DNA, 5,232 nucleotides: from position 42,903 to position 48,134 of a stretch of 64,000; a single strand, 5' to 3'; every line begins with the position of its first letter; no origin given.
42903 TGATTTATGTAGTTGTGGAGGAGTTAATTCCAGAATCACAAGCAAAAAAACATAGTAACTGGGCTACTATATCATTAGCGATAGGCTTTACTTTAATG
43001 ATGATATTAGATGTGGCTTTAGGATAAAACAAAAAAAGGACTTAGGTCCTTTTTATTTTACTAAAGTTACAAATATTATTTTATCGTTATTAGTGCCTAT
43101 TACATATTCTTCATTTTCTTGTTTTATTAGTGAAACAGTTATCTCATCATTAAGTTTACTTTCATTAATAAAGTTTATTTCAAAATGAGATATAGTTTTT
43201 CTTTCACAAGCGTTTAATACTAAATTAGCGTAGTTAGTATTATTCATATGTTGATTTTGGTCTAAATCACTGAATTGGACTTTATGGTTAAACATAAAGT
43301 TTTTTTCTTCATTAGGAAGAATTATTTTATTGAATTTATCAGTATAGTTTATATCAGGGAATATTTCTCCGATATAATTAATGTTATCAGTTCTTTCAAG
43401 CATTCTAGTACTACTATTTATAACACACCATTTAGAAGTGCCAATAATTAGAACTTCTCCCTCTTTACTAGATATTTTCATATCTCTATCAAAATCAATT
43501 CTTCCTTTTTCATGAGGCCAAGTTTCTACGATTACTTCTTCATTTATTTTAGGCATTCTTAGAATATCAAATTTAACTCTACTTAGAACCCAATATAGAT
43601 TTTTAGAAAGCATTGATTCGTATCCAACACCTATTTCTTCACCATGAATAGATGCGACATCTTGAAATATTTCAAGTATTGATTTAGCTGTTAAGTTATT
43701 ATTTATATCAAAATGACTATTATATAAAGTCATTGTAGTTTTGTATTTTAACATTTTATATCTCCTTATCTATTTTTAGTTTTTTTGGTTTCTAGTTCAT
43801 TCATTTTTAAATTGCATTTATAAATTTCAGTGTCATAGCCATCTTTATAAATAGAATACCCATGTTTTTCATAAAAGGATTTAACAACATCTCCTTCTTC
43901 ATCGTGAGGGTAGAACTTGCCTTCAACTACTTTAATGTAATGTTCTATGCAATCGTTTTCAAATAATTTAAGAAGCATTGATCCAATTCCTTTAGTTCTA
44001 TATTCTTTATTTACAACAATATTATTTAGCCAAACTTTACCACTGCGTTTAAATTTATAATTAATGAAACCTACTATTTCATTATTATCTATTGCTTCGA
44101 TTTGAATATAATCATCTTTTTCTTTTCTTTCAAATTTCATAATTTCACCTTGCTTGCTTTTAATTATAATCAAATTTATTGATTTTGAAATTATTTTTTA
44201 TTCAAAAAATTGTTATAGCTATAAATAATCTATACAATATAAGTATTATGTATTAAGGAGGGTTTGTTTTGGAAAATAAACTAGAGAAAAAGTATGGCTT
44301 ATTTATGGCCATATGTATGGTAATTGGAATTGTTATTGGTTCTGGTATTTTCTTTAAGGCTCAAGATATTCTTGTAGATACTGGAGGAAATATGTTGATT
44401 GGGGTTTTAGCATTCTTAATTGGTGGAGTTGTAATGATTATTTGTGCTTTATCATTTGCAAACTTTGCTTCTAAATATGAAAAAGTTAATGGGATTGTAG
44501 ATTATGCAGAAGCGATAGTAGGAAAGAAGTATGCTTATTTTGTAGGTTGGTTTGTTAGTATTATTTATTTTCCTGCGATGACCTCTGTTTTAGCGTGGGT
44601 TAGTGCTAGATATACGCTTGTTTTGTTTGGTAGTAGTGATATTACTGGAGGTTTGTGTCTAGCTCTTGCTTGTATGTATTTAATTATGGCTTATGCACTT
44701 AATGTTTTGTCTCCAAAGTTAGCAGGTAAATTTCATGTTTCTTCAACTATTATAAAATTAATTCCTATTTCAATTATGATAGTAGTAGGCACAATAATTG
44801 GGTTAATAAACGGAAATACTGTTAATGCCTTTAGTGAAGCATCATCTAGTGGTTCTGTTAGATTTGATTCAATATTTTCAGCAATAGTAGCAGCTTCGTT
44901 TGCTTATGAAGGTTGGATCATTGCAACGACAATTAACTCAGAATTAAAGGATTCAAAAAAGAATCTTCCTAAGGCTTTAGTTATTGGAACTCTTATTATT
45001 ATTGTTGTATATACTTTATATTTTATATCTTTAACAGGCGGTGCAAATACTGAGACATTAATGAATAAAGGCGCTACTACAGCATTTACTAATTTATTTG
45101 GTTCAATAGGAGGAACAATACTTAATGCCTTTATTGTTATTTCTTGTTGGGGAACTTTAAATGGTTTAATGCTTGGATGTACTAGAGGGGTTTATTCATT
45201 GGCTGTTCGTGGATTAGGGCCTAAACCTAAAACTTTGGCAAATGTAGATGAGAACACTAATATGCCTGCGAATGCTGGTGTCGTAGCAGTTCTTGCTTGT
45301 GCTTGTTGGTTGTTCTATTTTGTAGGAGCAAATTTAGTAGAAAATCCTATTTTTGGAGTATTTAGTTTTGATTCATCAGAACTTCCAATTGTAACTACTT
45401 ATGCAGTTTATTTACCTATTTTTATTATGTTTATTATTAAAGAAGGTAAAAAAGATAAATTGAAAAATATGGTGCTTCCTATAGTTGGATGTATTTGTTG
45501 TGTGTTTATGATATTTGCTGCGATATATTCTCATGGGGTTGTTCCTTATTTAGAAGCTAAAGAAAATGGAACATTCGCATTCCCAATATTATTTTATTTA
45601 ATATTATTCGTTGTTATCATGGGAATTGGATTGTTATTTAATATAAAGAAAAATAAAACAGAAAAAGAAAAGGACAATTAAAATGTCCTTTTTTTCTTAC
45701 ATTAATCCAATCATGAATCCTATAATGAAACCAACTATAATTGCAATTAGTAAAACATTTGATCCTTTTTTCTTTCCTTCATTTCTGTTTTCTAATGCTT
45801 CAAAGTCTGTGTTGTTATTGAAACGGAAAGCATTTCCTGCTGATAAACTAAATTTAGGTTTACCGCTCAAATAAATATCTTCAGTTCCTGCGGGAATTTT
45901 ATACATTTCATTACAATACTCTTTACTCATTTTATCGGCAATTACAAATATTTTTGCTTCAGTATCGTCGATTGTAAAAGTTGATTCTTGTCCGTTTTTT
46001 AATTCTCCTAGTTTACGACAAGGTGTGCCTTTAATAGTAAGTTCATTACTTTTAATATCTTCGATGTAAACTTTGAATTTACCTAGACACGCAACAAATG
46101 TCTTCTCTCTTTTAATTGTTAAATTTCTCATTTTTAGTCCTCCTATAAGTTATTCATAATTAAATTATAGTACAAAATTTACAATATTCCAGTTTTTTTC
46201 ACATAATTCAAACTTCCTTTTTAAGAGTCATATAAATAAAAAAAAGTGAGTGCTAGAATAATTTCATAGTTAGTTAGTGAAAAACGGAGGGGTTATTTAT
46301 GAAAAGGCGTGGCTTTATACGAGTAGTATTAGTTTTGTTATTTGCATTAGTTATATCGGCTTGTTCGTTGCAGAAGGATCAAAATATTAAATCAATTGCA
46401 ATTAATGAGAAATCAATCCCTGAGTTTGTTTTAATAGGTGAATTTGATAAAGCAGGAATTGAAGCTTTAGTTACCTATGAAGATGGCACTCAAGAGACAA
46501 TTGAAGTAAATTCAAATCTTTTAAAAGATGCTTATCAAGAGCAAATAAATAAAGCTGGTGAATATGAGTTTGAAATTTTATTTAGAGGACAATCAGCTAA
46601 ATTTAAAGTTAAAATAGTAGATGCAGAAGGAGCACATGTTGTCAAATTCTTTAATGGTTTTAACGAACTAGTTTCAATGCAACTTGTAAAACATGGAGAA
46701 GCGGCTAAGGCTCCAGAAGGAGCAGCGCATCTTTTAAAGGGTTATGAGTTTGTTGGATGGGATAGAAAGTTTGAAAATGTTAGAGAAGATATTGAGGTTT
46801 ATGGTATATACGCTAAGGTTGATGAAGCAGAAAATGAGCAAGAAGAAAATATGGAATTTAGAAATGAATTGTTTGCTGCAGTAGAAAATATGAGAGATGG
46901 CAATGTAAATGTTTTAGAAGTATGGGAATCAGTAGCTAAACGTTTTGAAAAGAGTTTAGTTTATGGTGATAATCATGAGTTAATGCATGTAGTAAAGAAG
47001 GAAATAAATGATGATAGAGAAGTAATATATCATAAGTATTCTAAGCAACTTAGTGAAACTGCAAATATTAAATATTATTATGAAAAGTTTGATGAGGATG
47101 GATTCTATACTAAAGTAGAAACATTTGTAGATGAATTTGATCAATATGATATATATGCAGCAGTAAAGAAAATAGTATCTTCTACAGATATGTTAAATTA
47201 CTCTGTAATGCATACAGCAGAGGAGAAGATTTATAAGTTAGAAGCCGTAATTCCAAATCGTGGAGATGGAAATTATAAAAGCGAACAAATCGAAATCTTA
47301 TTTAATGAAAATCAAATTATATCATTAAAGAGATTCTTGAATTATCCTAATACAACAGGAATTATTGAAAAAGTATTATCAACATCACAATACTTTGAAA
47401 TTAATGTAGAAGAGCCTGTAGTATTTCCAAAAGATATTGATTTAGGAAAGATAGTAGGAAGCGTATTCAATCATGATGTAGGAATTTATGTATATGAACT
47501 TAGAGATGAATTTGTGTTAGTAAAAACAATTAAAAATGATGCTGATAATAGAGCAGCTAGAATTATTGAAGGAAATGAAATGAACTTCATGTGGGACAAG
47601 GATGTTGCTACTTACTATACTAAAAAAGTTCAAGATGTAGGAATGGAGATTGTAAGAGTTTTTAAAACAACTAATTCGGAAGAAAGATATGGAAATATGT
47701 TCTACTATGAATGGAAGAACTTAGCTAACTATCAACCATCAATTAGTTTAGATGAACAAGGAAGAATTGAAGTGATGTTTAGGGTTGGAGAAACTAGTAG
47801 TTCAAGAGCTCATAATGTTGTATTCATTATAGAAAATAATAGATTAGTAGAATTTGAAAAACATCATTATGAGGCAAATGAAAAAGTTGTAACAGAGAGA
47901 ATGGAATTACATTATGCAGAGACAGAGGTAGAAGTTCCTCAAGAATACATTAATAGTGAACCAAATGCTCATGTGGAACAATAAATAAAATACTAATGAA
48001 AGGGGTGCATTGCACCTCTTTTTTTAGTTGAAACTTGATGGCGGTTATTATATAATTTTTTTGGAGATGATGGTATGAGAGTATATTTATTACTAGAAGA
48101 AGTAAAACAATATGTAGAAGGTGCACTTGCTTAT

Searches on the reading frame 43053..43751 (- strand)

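Call 43: search_protein_families(library=pfam, proteins=[window:43053-43751:-], max_evalue=0.01)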
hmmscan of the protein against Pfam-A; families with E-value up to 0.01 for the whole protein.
window:43053-43751:- (232 aa): 3 families
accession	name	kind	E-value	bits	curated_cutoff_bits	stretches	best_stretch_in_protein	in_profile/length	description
PF01643.23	Acyl-ACP_TE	-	4.1e-23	82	23.7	1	2-120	3-122/131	Acyl-ACP thioesterase N-terminal domain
PF20791.3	Acyl-ACP_TE_C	-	6.9e-09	36.3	21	1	149-215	5-77/101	Acyl-ACP thioesterase C-terminal domain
PF13279.12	4HBT_2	-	0.0013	19.6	25.5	0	158-183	1-26/122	Thioesterase-like superfamily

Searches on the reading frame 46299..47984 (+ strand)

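Call 32: search_protein_families(library=pfam, proteins=[window:46299-47984:+], max_evalue=0.01)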
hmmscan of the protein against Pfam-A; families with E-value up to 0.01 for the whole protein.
window:46299-47984:+ (561 aa): 0 families

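Call 77: search_protein_families(library=phrogs, proteins=[window:46299-47981:+], max_evalue=0.01)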
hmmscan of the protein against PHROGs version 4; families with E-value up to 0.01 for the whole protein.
window:46299-47981:+ (561 aa): 1 family
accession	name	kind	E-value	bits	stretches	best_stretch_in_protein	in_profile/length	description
phrog_32785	-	unknown function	0.0024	18.8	1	408-468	102-162/172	-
